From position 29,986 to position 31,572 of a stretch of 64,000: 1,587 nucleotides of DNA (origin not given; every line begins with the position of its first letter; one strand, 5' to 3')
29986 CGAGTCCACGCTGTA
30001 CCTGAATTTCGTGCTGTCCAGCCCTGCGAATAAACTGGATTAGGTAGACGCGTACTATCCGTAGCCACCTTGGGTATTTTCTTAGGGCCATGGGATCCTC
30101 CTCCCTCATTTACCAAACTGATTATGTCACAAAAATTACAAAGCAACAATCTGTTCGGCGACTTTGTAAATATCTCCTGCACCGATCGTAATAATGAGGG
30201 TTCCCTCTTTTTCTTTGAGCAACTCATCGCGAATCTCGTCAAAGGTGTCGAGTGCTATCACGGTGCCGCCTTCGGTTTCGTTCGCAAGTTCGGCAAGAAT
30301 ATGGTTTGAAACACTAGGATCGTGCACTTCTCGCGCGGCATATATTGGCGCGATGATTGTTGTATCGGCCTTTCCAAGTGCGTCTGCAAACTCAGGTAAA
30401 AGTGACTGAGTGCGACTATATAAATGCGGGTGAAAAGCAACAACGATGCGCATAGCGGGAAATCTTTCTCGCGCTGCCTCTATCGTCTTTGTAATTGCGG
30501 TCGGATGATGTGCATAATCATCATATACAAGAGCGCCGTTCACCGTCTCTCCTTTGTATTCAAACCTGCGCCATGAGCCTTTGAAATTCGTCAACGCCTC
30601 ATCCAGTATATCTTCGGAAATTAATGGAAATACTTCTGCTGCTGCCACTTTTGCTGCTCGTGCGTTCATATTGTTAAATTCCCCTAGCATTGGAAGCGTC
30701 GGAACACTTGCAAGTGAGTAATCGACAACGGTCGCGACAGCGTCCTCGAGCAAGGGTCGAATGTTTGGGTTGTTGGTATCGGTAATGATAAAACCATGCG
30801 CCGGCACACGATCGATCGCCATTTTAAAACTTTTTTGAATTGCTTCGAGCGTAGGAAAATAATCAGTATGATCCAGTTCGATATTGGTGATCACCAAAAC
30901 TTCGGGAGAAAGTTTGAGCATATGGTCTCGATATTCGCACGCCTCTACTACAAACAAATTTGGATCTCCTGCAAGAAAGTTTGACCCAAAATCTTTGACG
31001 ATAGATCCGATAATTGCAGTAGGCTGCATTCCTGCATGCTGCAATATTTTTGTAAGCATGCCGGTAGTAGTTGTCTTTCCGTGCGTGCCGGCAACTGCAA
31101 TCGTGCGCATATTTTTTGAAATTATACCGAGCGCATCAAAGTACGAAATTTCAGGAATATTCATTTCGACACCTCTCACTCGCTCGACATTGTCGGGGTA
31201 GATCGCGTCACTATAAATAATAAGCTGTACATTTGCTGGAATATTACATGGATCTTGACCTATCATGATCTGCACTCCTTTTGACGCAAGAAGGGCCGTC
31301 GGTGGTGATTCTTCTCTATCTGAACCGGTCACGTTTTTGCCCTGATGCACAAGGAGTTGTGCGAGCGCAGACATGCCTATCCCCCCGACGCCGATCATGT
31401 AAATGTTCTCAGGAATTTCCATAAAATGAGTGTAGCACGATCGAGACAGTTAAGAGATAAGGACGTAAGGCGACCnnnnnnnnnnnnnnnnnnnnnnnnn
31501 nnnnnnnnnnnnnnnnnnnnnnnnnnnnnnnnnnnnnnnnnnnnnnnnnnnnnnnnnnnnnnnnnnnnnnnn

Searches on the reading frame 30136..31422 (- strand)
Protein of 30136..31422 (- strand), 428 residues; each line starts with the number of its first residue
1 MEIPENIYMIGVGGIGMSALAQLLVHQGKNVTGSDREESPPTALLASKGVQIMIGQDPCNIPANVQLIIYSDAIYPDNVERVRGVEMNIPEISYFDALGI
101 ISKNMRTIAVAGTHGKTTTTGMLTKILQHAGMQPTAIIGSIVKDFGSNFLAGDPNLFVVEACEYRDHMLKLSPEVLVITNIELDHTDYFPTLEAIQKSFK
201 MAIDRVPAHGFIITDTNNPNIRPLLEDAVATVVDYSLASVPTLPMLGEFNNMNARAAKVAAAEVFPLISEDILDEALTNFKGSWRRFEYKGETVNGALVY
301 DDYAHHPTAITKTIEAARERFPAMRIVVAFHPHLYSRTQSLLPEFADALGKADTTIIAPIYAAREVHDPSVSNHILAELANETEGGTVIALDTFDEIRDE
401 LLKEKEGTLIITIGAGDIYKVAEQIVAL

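Call 55: search_protein_families(library=pfam, proteins=[window:30136-31422:-], max_evalue=0.00001)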
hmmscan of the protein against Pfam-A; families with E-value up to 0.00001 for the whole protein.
window:30136-31422:- (428 aa): 3 families
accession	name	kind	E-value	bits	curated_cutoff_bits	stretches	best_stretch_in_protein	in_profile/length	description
PF01225.30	Mur_ligase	-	4e-19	69.2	21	1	7-104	2-93/95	Mur ligase family, catalytic domain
PF02875.26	Mur_ligase_C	-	2.3e-16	61.2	28.4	1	285-416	1-127/127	Mur ligase, glutamate ligase domain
PF08245.18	Mur_ligase_M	-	3.7e-16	60.1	24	1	110-238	1-148/200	Mur ligase middle domain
